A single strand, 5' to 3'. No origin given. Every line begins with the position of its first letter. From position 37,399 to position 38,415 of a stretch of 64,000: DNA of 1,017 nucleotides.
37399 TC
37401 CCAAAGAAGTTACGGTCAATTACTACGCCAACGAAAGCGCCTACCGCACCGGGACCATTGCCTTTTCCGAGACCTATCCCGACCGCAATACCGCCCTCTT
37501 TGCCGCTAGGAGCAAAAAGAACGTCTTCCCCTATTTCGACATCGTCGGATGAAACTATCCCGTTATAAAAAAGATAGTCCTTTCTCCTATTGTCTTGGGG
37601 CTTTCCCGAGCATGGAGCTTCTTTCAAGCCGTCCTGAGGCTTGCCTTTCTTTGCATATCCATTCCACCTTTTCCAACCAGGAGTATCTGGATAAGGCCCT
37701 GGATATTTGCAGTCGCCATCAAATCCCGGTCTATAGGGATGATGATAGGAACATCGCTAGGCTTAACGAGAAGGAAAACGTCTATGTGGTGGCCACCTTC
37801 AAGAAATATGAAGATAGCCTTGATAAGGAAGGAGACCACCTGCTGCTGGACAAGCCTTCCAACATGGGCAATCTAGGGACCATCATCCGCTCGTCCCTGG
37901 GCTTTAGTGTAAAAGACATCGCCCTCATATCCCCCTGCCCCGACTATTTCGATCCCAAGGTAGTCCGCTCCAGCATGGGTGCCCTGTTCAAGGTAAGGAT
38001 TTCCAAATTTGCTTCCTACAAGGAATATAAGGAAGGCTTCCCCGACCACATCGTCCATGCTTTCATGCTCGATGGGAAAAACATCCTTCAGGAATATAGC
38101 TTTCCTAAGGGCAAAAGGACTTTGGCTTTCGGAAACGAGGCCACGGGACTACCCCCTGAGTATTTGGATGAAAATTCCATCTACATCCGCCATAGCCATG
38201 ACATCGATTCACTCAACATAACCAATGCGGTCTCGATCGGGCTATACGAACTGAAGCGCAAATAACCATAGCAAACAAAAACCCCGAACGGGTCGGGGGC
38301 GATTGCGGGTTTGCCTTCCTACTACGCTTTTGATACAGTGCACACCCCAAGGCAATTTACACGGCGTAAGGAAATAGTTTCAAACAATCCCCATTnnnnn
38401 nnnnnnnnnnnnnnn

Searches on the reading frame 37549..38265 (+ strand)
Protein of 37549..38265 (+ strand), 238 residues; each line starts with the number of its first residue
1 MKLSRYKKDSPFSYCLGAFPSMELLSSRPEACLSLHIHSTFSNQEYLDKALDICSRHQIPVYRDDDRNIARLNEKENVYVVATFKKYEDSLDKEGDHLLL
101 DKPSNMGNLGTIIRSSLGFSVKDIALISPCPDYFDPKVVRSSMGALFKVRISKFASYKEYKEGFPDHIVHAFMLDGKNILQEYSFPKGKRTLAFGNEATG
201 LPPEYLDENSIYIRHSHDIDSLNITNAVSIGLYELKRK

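Call 3: search_protein_families(library=pfam, proteins=[window:37549-38265:+], max_evalue=1)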
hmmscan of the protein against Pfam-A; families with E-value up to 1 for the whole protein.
window:37549-38265:+ (238 aa): 1 family
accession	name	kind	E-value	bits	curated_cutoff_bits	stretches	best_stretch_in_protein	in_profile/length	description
PF00588.24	SpoU_methylase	-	2.3e-26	93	29.7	1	97-233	3-142/142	SpoU rRNA Methylase family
